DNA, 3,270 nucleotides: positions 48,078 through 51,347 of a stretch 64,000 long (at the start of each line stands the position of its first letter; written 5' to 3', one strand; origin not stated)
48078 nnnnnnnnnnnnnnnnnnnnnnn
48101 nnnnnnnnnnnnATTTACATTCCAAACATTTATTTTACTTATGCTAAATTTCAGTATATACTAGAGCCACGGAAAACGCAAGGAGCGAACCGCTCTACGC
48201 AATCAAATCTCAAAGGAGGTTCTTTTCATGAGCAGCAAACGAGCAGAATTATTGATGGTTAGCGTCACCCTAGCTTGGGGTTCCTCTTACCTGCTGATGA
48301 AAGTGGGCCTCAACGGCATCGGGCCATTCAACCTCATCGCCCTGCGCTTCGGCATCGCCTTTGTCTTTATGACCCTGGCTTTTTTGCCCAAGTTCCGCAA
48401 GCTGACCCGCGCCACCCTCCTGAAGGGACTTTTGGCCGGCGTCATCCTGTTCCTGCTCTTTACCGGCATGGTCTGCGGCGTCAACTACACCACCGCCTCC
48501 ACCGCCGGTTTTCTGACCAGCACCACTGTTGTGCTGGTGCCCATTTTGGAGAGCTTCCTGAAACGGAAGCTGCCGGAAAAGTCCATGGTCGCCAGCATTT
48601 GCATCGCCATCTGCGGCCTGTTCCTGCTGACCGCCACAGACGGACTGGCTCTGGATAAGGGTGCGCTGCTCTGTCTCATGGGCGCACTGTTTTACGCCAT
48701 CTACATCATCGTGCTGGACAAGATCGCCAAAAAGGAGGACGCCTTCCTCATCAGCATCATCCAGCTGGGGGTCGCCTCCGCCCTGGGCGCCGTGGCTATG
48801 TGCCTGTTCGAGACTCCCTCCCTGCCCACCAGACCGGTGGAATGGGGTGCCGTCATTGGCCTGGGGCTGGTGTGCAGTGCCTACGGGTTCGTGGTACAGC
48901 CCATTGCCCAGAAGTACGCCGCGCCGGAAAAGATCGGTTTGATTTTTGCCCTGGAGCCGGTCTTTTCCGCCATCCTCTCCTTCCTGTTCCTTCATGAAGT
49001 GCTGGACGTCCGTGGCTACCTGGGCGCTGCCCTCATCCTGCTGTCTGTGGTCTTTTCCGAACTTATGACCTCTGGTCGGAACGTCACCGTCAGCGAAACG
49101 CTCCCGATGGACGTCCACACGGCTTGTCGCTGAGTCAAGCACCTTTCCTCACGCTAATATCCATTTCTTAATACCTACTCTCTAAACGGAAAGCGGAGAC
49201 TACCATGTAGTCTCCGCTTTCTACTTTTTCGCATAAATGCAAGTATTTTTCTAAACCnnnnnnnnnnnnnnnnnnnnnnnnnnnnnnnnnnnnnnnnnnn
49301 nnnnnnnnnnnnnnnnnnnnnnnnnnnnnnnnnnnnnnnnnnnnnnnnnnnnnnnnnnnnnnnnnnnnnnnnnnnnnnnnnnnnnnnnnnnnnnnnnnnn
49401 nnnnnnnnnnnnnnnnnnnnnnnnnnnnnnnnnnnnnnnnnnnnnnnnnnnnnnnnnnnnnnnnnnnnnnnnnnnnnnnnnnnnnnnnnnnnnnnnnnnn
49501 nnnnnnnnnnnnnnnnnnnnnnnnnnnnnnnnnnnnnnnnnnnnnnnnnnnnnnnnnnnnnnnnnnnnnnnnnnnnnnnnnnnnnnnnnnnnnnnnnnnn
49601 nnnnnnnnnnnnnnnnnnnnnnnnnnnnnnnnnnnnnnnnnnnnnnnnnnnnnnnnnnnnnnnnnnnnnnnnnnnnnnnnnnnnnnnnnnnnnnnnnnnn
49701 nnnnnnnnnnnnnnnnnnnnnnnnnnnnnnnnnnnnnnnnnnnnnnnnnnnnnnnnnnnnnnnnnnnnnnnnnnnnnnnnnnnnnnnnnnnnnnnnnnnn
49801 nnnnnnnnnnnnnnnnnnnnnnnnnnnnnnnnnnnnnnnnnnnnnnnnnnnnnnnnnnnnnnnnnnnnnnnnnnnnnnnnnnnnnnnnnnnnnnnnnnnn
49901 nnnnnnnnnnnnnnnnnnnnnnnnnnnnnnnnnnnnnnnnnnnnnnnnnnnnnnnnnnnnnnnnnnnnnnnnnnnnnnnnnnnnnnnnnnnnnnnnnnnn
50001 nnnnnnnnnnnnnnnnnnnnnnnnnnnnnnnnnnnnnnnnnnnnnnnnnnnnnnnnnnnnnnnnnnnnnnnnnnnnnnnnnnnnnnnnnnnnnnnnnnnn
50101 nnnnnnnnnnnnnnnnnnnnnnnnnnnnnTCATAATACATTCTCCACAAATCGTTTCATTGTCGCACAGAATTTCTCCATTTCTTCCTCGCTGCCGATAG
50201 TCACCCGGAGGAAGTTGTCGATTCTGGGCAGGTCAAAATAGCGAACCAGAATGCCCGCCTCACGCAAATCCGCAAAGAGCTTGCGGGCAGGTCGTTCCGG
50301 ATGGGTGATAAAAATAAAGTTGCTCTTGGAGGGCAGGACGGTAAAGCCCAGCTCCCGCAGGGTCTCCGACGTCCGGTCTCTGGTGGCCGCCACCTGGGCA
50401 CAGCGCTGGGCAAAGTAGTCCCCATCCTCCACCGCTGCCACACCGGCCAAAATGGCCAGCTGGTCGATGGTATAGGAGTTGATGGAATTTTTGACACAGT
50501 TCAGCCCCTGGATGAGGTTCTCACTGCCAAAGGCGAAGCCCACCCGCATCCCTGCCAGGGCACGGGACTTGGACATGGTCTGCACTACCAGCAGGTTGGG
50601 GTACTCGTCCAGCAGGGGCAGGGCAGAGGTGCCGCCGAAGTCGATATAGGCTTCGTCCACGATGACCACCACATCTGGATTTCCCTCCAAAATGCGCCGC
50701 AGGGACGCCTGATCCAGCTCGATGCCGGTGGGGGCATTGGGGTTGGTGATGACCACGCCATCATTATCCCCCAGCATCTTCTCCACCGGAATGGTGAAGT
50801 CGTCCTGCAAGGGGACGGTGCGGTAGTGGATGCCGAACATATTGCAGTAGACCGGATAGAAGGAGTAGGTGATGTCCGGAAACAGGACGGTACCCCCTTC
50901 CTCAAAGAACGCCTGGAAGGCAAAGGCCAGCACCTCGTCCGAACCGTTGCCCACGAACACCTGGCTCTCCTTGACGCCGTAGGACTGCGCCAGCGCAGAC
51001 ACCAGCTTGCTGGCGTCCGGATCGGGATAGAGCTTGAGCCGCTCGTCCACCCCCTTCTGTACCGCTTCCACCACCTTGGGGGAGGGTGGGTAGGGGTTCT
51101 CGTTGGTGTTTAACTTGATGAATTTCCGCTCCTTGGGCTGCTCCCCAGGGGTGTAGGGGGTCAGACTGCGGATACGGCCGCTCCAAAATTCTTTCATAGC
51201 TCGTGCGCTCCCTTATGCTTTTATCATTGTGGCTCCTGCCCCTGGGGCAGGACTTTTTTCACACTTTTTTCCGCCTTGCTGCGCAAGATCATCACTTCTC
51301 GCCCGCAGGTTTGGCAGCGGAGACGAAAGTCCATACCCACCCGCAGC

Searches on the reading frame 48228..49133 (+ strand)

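Call 57: search_protein_families(library=pfam, proteins=[window:48228-49133:+], max_evalue=0.00001)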
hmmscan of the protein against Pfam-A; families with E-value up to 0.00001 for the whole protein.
window:48228-49133:+ (301 aa): 1 family
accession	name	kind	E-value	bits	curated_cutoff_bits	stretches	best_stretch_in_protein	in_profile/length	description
PF00892.27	EamA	-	6.6e-39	133.7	28.2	2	144-276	2-132/135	EamA-like transporter family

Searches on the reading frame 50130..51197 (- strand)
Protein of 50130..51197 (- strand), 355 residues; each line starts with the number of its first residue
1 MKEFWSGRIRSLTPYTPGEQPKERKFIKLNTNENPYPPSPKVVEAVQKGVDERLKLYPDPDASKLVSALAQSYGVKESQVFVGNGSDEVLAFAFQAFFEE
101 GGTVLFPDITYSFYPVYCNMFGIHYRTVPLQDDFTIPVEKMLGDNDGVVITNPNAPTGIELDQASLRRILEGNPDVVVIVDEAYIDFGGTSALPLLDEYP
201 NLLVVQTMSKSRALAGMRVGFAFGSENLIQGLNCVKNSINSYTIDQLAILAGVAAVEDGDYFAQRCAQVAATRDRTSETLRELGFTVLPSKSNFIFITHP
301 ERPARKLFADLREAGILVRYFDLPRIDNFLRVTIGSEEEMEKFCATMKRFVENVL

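Call 57: search_protein_families(library=pfam, proteins=[window:50130-51197:-], max_evalue=0.00001)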
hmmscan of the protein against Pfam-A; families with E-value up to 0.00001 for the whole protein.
window:50130-51197:- (355 aa): 1 family
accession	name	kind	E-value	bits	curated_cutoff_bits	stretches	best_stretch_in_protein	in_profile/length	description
PF00155.27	Aminotran_1_2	-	3.5e-63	214.4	19.7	1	25-345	2-359/361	Aminotransferase class I and II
